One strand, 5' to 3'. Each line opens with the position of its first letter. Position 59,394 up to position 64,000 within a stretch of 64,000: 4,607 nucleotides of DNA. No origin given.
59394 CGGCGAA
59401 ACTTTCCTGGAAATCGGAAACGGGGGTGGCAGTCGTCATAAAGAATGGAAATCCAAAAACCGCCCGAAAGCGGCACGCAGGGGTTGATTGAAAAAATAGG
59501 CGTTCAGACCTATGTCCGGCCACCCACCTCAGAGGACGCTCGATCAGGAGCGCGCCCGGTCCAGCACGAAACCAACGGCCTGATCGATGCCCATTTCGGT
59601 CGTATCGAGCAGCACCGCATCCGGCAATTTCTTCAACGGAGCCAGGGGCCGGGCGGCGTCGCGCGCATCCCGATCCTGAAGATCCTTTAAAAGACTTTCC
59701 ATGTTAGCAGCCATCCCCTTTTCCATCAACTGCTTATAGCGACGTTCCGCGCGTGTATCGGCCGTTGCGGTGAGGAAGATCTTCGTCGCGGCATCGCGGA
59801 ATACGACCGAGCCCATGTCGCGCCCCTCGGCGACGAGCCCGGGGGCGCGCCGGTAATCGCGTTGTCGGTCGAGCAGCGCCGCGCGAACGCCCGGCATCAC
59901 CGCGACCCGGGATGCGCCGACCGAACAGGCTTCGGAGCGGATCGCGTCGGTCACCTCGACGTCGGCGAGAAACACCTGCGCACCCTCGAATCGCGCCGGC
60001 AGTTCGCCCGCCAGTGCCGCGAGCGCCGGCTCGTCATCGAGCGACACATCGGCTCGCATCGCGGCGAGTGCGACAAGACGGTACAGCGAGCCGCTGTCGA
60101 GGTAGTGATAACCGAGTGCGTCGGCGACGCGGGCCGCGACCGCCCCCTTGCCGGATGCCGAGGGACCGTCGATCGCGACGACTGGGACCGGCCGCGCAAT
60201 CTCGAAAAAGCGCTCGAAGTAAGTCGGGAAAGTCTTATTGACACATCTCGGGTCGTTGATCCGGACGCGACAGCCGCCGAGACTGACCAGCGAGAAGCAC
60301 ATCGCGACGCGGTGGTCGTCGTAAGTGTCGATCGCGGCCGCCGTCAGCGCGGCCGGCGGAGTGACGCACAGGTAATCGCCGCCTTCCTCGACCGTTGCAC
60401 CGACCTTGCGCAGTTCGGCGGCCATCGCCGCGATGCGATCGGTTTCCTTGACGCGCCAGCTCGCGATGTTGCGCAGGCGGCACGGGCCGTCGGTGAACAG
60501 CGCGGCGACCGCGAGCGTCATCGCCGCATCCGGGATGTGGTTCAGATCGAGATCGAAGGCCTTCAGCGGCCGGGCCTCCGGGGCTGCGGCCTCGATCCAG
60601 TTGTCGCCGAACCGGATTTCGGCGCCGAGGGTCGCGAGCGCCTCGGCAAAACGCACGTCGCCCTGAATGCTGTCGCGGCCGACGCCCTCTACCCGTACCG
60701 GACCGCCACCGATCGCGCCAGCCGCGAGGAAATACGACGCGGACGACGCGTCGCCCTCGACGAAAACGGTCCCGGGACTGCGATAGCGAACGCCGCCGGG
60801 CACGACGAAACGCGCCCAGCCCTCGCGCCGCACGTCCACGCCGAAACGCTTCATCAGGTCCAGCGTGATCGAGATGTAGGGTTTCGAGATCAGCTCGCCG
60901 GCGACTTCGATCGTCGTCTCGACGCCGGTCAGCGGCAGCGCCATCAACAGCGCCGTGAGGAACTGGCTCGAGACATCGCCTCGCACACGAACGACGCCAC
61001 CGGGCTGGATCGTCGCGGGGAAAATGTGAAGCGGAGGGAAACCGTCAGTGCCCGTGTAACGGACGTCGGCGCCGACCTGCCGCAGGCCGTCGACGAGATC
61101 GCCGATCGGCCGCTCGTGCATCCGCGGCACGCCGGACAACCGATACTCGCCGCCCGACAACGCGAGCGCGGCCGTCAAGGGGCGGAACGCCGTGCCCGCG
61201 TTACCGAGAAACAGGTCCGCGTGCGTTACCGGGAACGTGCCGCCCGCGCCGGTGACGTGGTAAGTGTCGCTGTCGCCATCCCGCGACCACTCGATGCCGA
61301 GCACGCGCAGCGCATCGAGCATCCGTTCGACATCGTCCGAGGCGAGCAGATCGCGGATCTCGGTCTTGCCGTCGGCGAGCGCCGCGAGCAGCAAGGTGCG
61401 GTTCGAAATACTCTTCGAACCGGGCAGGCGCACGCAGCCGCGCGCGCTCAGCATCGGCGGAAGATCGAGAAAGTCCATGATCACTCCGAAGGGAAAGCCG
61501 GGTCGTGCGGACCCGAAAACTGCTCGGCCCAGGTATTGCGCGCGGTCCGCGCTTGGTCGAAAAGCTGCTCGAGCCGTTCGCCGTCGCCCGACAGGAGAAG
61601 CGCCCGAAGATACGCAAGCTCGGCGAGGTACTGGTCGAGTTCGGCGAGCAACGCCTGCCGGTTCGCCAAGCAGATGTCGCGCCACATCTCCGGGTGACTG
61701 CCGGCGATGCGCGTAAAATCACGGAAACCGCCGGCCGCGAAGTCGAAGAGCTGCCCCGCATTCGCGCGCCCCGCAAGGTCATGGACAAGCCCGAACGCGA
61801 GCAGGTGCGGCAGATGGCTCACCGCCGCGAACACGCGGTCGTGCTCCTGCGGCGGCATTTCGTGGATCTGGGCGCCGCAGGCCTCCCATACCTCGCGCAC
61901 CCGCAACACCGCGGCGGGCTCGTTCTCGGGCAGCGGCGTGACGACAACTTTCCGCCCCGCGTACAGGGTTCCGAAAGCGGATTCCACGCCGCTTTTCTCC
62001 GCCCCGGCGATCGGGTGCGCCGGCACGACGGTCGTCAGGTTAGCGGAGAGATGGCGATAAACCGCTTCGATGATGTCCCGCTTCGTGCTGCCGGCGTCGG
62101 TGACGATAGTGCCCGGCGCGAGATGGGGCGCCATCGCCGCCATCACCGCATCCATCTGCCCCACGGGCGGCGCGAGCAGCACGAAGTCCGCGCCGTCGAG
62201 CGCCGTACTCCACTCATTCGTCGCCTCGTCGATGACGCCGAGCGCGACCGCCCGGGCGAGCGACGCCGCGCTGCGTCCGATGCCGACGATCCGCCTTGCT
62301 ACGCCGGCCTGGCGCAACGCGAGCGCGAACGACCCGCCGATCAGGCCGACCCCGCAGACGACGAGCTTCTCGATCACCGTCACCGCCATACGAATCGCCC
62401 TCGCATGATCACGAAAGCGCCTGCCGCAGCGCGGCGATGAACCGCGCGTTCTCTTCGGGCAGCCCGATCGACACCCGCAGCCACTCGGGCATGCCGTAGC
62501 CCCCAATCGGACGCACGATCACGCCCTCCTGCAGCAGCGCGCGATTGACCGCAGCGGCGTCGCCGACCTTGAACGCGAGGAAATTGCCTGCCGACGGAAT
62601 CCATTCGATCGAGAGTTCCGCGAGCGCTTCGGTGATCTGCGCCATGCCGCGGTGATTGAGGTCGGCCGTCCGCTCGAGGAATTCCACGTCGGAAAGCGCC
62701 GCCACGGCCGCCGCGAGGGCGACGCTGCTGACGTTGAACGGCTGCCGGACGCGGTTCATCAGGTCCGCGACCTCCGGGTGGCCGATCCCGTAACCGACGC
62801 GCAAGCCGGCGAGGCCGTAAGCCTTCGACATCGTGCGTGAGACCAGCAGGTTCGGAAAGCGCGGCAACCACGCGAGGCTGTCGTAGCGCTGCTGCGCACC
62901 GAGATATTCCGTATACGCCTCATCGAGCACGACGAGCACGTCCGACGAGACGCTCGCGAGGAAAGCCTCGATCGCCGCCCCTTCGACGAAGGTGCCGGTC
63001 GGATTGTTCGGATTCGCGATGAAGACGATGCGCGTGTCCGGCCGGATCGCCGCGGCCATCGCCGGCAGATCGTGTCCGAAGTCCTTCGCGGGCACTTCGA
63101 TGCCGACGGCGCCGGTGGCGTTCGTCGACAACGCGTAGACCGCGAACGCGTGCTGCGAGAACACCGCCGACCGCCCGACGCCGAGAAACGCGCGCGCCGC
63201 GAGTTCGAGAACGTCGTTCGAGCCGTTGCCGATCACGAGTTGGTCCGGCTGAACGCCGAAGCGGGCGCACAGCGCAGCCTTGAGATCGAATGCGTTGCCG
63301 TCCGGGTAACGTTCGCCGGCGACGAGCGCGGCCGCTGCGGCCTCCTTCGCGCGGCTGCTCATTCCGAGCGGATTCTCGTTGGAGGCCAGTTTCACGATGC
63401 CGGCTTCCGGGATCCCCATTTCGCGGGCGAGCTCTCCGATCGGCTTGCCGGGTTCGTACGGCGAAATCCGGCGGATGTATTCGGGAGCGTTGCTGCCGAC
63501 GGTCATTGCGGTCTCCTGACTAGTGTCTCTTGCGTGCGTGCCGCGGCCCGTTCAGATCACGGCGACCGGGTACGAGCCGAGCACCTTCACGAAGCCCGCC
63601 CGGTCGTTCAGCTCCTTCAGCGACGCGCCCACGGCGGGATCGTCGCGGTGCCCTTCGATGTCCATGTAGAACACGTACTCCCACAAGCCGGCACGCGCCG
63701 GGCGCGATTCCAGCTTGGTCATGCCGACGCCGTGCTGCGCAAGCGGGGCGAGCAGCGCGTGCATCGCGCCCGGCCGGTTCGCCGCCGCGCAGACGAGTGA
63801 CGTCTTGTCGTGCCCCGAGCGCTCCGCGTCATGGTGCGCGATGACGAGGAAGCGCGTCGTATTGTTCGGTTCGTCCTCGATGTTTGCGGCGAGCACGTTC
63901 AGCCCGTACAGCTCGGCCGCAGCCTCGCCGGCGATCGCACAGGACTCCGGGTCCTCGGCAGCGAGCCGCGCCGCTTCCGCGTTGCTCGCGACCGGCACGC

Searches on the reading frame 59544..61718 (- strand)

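Call 85: search_protein_families(library=pfam, proteins=[window:59544-61718:-], max_evalue=0.001)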
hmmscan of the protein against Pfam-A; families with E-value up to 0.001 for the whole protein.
window:59544-61718:- (724 aa): 3 families
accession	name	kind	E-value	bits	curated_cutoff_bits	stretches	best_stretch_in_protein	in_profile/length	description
PF00275.25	EPSP_synthase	-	4.4e-124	414.8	22.8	1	93-503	8-416/417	EPSP synthase (3-phosphoshikimate 1-carboxyvinyltransferase)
PF02224.24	Cytidylate_kin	-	6.1e-66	222.6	26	1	514-722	1-209/211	Cytidylate kinase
PF13189.12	Cytidylate_kin2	-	0.00021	21.9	28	0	513-665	1-132/176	Cytidylate kinase-like family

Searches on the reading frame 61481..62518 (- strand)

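Call 49: search_protein_families(library=pfam, proteins=[window:61481-62518:-], max_evalue=0.001)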
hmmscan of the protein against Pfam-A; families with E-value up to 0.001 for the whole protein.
window:61481-62518:- (345 aa): 4 families
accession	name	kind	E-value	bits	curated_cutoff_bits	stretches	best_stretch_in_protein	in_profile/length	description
PF02153.23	PDH_N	-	4.7e-38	130.6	26.5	1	64-218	1-152/154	Prephenate dehydrogenase, nucleotide-binding domain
PF20463.3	PDH_C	-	2.7e-27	95.5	22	1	223-321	2-101/102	Prephenate dehydrogenase, dimerization domain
PF03807.23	F420_oxidored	-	8.8e-06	26.7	21.6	1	53-142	3-91/94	NADP oxidoreductase coenzyme F420-dependent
PF03446.21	NAD_binding_2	-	3.7e-05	24.2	21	1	53-188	3-137/161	NAD binding domain of 6-phosphogluconate dehydrogenase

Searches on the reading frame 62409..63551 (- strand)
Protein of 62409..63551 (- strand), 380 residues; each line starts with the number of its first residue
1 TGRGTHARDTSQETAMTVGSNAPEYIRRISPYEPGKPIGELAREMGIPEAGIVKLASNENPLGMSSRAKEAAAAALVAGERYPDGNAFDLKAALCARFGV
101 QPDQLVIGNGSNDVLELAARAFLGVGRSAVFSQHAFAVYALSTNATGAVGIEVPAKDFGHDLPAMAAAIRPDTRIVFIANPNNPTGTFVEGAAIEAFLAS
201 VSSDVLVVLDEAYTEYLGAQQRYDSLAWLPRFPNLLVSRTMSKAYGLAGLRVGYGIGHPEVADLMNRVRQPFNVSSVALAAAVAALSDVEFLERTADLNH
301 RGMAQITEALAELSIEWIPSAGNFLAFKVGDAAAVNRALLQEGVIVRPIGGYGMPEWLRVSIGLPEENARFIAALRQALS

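Call 49: search_protein_families(library=pfam, proteins=[window:62409-63551:-], max_evalue=0.001)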
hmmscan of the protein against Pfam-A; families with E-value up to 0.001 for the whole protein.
window:62409-63551:- (380 aa): 2 families
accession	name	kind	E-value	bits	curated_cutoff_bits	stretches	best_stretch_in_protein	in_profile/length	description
PF00155.27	Aminotran_1_2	-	6.8e-59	200.3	19.7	1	52-372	3-358/361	Aminotransferase class I and II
PF01053.26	Cys_Met_Meta_PP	-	0.00082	18.5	27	0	119-213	84-176/381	Cys/Met metabolism PLP-dependent enzyme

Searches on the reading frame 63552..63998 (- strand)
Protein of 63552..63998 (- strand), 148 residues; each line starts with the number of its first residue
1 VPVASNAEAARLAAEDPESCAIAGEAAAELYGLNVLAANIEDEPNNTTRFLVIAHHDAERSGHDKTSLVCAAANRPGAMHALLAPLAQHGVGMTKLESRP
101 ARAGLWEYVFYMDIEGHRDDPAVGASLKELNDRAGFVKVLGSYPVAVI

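Call 49: search_protein_families(library=pfam, proteins=[window:63552-63998:-], max_evalue=0.001)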
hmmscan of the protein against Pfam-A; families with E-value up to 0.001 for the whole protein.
window:63552-63998:- (148 aa): 2 families
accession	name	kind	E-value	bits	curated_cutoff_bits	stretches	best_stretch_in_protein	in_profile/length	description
PF00800.23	PDT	-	1.9e-16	60.9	25.2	1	2-57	123-180/181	Prephenate dehydratase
PF01842.31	ACT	-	3.9e-10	39.7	27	1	67-130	2-64/66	ACT domain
